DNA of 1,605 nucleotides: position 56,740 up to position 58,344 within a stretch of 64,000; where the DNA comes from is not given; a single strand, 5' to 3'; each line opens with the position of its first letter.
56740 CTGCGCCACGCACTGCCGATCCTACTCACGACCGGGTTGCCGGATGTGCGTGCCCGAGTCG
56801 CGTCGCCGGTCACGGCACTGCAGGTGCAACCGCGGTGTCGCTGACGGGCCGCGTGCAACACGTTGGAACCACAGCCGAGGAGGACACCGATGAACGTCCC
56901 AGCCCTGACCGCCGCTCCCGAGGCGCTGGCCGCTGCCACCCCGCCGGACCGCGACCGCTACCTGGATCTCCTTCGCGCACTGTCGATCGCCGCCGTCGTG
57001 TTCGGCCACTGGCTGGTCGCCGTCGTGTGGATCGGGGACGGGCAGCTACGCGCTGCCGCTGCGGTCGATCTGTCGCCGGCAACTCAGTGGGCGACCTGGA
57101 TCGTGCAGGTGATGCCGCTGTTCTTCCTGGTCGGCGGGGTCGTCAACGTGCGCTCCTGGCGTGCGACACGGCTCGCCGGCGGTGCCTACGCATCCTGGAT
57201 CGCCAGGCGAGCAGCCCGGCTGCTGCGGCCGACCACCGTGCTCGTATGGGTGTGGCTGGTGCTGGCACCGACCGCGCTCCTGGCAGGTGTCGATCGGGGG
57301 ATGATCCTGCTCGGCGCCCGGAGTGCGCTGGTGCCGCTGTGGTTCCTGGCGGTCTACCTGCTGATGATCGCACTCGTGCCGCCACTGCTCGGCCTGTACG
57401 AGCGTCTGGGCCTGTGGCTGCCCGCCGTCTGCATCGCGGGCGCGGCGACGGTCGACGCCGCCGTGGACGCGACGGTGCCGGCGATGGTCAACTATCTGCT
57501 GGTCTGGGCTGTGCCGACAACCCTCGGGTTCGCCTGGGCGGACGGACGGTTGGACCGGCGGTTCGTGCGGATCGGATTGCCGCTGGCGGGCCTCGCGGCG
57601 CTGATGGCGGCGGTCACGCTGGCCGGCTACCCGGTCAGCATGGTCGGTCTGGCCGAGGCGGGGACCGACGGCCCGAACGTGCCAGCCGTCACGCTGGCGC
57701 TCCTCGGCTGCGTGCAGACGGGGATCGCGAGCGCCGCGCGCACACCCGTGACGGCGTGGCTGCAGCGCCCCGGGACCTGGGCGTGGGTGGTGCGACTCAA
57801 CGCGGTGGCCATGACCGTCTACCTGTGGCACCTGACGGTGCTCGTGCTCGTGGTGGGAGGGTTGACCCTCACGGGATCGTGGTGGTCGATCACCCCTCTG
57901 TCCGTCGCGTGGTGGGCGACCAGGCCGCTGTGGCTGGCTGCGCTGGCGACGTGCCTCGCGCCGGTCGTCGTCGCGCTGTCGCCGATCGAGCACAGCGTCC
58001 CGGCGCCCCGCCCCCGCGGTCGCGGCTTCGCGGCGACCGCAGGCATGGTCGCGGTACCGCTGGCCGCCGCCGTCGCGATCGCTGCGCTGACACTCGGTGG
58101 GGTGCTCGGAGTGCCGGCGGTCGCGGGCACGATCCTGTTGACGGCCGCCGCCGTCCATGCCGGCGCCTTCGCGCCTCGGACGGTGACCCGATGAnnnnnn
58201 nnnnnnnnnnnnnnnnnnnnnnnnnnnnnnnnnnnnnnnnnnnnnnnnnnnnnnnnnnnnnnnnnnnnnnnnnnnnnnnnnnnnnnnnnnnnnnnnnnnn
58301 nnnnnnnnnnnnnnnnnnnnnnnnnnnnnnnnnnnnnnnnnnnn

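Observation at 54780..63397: About 9 kb cassette between purF and purL: two-component system divergent from an AT3 acyltransferase / nitroreductase-like / PaaK-CapK-like ligase operon plus a giant membrane protein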

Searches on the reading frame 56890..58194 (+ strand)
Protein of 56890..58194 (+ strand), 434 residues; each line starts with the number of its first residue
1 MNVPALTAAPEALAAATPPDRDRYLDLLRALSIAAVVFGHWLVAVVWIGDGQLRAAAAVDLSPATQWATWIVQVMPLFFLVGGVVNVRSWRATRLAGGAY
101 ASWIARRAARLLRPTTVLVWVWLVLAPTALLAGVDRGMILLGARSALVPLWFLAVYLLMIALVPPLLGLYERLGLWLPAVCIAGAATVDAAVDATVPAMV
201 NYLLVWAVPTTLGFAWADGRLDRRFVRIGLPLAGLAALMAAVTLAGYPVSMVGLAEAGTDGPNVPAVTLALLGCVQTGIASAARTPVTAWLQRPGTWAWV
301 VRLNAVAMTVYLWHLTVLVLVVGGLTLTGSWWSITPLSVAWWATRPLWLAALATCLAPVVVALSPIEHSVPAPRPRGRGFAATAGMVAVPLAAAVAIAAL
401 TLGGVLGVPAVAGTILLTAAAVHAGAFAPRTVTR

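Call 7: search_protein_families(library=pfam, proteins=[window:56890-58194:+], max_evalue=0.1)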
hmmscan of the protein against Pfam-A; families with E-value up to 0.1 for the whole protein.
window:56890-58194:+ (434 aa): 1 family
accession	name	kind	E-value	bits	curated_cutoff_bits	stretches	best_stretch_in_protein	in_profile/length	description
PF01757.29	Acyl_transf_3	-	2.2e-26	93.1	31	1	23-358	2-320/326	Acyltransferase domain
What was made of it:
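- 56890..58194 (+): AT3 membrane acyltransferase (434 aa, about 11 TM, no SGNH domain). Pfam Acyl_transf_3 2.2e-26, 93 bits against a cut-off of 31 (call 7).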

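Call 8: search_protein_families(library=ncbifam, proteins=[window:56890-58194:+], max_evalue=0.1)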
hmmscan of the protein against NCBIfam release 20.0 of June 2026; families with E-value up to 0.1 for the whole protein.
window:56890-58194:+ (434 aa): 0 families

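Call 28: search_protein_families(library=padloc, proteins=[window:56890-58194:+], max_evalue=0.01)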
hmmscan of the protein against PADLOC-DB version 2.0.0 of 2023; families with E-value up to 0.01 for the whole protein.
window:56890-58194:+ (434 aa): 0 families

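Call 54: list_cluster_members(proteins=[P0001, P0121, window:56890-58194:+, window:60869-63397:+, window:54780-55469:-, window:55466-56698:-, window:54242-54751:+])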
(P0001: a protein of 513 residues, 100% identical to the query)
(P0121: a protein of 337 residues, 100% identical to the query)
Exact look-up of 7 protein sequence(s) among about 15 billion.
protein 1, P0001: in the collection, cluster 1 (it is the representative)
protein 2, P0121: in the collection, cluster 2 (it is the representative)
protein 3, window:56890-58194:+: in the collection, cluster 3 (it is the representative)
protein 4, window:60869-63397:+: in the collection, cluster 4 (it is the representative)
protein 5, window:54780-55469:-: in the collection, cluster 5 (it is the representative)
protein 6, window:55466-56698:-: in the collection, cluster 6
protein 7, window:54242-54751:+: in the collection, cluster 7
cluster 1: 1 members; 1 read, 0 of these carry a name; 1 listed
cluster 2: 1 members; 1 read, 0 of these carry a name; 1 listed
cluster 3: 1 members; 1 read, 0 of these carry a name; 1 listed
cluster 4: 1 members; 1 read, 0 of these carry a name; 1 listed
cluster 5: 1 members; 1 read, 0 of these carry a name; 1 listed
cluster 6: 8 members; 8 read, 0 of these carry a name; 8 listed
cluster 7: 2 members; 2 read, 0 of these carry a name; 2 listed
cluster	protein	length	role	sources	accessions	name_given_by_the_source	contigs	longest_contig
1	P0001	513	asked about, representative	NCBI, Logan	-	-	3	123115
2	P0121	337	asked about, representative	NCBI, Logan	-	-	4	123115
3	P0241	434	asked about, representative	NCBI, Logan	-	-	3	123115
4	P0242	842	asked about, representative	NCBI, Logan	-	-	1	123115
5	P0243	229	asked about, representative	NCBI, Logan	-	-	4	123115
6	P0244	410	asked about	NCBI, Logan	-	-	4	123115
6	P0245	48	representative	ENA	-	-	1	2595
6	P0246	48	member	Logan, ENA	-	-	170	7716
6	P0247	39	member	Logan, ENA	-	-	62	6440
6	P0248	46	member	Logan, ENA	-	-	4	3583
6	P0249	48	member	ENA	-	-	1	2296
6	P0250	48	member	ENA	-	-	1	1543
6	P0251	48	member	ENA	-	-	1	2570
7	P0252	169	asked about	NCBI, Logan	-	-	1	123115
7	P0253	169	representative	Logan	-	-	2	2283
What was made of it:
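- Checked: The exact protein sequences are in the public collection as called genes (call 54).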

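Call 65: find_homologous_proteins(query=window:56890-58194:+)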
Query window:56890-58194:+ (434 aa): 624 proteins with E <= 0.001 among 8000 candidates; the best 120 are listed.
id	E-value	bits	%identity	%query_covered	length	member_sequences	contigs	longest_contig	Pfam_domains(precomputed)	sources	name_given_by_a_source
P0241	1.0e-264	896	100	100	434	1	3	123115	PF01757.29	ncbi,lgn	-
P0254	1.1e-189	649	75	98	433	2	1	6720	PF01757.29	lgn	-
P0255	1.5e-174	599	71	93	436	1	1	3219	PF01757.29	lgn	-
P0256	1.2e-173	596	70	98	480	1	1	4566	PF01757.29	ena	-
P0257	3.9e-172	591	71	99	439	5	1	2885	PF01757.29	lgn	-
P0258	6.4e-171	587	67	98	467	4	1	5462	PF01757.29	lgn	-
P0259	9.1e-170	584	69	93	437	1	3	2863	PF01757.29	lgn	-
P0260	1.1e-169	583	68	95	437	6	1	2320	PF01757.29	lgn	-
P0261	1.5e-167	576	68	99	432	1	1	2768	PF01757.29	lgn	-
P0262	4.0e-163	562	67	94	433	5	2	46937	PF01757.29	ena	-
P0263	6.5e-162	558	68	98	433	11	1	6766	PF01757.29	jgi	-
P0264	5.6e-161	555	66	98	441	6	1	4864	PF01757.29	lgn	-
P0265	6.8e-161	554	66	94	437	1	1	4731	PF01757.29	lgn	-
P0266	1.4e-160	553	64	98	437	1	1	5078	PF01757.29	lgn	-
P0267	7.4e-160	551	67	98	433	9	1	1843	PF01757.29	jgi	jgi:hypothetical protein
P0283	8.1e-147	508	64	95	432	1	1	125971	PF01757.29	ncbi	ncbi:MAG TPA: acyltransferase [Euzebyales bacterium]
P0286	1.7e-145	504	66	89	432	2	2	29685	PF01757.29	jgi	jgi:fucose 4-O-acetylase-like acetyltransferase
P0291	1.9e-115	405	56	85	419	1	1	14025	PF01757.29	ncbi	-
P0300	6.2e-92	327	50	85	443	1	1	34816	PF01757.29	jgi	-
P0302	3.9e-87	311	49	84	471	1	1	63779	PF01757.29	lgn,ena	-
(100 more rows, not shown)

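Call 66: find_encoding_contigs(protein=P0283, flank=10000, max_places=2)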
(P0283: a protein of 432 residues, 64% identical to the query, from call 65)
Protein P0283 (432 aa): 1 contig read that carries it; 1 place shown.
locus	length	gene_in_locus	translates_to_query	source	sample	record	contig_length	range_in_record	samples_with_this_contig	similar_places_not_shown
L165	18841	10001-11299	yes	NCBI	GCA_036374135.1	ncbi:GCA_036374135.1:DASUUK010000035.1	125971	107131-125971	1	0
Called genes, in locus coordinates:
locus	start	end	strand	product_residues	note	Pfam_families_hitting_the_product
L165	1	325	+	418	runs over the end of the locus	-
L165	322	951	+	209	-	-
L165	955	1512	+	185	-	-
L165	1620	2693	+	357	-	PF02812:ELFV_dehydrog_N, PF00208:ELFV_dehydrog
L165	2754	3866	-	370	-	PF00962:A_deaminase, PF19326:AMP_deaminase (weak)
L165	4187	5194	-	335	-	PF00586:AIRS, PF02769:AIRS_C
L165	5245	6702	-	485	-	PF13522:GATase_6, PF13537:GATase_7, PF00156:Pribosyltran (weak)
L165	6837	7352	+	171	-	-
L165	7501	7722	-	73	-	PF03358:FMN_red (weak)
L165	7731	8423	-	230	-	PF00072:Response_reg, PF00196:GerE, PF08281:Sigma70_r4_2 (weak)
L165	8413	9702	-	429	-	PF13581:HATPase_c_2 (faint), PF02518:HATPase_c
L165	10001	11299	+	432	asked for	PF01757:Acyl_transf_3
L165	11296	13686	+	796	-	-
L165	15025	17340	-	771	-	PF18072:FGAR-AT_linker, PF00586:AIRS, PF02769:AIRS_C, PF00586:AIRS, PF02769:AIRS_C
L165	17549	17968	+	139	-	-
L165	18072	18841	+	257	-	PF03976:PPK2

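Call 67: find_encoding_contigs(protein=P0302, flank=8000, max_places=2)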
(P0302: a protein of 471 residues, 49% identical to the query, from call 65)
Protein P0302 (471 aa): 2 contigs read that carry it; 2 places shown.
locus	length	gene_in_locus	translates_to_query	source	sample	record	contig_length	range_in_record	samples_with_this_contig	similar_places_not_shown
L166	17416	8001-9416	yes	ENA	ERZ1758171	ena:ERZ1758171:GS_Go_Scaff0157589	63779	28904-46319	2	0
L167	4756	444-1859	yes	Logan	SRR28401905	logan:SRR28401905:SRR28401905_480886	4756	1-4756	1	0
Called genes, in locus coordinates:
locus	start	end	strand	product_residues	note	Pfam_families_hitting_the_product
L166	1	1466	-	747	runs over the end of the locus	PF00999:Na_H_Exchanger, PF00582:Usp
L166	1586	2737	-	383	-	PF02771:Acyl-CoA_dh_N, PF02770:Acyl-CoA_dh_M, PF00441:Acyl-CoA_dh_1, PF08028:Acyl-CoA_dh_2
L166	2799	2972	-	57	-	-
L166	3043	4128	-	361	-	PF06439:3keto-disac_hyd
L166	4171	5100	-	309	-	PF00682:HMGL-like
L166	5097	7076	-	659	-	PF00289:Biotin_carb_N, PF02222:ATP-grasp (weak), PF02786:CPSase_L_D2, PF07478:Dala_Dala_lig_C (weak), PF02785:Biotin_carb_C, PF21139:BT_MCC_alpha, PF00364:Biotin_lipoyl, PF25919:BSH_CusB (weak), +2 more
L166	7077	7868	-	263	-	PF00378:ECH_1, PF16113:ECH_2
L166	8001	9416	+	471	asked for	PF01757:Acyl_transf_3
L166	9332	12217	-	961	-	PF01443:Viral_helicase1 (faint), PF13086:AAA_11, PF13604:AAA_30 (faint), PF13087:AAA_12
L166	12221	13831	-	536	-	PF01039:Carboxyl_trans, PF03255:ACCA (weak)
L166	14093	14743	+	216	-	-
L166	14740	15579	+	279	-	PF03816:LytR_cpsA_psr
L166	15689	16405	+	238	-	-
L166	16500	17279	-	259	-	PF03099:BPL_LplA_LipB, PF02237:BPL_C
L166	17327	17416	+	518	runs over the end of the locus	PF01039:Carboxyl_trans, PF03255:ACCA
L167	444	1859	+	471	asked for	PF01757:Acyl_transf_3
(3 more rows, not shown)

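Call 70: find_encoding_contigs(protein=P0286, flank=9000, max_places=1)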
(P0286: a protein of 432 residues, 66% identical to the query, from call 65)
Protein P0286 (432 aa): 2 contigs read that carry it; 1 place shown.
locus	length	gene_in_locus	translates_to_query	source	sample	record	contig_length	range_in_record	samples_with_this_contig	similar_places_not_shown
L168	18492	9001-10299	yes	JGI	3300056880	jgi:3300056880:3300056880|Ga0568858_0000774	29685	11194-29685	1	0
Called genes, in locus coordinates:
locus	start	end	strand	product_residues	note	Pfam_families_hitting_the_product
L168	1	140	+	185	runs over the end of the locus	-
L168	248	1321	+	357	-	PF02812:ELFV_dehydrog_N, PF00208:ELFV_dehydrog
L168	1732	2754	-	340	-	PF00962:A_deaminase, PF19326:AMP_deaminase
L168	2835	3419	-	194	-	PF28474:DUF8412, PF13376:OmdA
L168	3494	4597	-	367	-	PF00586:AIRS, PF02769:AIRS_C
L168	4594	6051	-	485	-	PF13522:GATase_6, PF13537:GATase_7, PF00156:Pribosyltran (weak)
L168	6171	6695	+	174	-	-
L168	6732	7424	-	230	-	PF00072:Response_reg, PF00196:GerE, PF04545:Sigma70_r4 (weak), PF08281:Sigma70_r4_2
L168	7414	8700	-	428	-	PF02518:HATPase_c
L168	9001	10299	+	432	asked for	PF01757:Acyl_transf_3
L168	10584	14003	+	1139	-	-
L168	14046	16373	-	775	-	PF18072:FGAR-AT_linker, PF00586:AIRS, PF02769:AIRS_C, PF00586:AIRS, PF02769:AIRS_C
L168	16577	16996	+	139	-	-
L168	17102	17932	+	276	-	PF03976:PPK2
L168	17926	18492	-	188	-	?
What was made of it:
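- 56890..58194 (+): In L165 and L168 it is followed directly by the giant protein (calls 66, 70).
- AT3-giant stands without the pair in L165 and L168 (calls 66, 70). It is absent from otherwise syntenic relatives L165 and L168 (calls 66, 70).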

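Call 71: find_encoding_contigs(protein=P0291, flank=9000, max_places=1)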
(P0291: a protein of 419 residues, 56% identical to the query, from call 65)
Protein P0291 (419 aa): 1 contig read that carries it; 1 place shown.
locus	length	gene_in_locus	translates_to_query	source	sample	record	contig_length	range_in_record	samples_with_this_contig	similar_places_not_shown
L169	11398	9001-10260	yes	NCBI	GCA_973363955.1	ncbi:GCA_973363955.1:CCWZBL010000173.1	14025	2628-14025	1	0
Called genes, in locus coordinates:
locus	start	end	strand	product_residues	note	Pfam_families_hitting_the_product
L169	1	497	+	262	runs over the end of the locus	PF12680:SnoaL_2 (faint), PF00903:Glyoxalase (weak)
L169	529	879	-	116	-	PF00903:Glyoxalase (weak), PF18029:Glyoxalase_6 (weak)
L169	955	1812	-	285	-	PF20240:DUF6597, PF12833:HTH_18, PF00165:HTH_AraC (weak)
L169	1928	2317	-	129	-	PF01850:PIN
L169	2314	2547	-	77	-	PF04014:MazE_antitoxin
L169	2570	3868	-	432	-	PF00144:Beta-lactamase, PF24491:DUF7586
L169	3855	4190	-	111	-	-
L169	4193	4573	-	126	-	PF00571:CBS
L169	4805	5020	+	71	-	PF02567:PhzC-PhzF (faint)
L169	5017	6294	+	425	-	-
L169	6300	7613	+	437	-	PF01546:Peptidase_M20, PF07687:M20_dimer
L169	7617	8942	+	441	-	PF13393:tRNA-synt_His, PF00587:tRNA-synt_2b (weak), PF03129:HGTP_anticodon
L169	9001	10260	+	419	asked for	PF01757:Acyl_transf_3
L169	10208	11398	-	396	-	?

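Call 72: find_encoding_contigs(protein=P0300, flank=9000, max_places=1)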
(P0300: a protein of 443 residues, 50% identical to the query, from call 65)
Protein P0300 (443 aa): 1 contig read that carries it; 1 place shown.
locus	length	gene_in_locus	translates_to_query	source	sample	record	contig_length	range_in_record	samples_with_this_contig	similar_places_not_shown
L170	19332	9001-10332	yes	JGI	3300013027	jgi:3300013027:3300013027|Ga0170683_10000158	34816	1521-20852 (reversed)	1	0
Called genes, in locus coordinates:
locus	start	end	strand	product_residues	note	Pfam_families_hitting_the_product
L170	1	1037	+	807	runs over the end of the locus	PF00246:Peptidase_M14, PF13287:Fn3_assoc (weak), PF13290:CHB_HEX_C_1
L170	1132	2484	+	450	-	PF21686:LigD_Prim-Pol, PF01896:DNA_primase_S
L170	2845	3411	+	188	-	-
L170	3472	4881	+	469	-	-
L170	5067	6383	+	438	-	PF01546:Peptidase_M20, PF07687:M20_dimer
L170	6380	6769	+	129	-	-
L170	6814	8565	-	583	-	PF20972:MASE9, PF07730:HisKA_3 (weak), PF02518:HATPase_c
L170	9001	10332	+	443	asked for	PF01757:Acyl_transf_3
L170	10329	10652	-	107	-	PF02643:DUF192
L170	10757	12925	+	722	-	PF00069:Pkinase, PF07714:PK_Tyr_Ser-Thr, PF03793:PASTA (weak)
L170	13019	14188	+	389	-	-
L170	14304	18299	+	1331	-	PF20148:DUF6531, PF05593:RHS_repeat, PF25023:TEN_YD-shell, PF05593:RHS_repeat, PF25023:TEN_YD-shell (weak), PF05593:RHS_repeat, PF25023:TEN_YD-shell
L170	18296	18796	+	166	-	-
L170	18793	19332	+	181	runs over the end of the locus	-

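Call 78: search_protein_families(library=ncbifam, proteins=[L168:10584-14003:+, L165:11296-13686:+], max_evalue=0.001)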
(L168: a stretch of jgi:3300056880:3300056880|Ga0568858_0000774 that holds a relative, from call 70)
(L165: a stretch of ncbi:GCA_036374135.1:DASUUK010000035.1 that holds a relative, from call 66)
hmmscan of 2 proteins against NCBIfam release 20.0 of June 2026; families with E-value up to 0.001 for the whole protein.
L168:10584-14003:+ (1139 aa): 1 family
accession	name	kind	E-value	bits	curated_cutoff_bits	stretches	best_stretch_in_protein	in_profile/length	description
NF047321.1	SCO7613_CTERM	domain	3.4e-38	131.2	45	1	954-1139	3-188/188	SCO7613 C-terminal domain-containing membrane protein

L165:11296-13686:+ (796 aa): 0 families
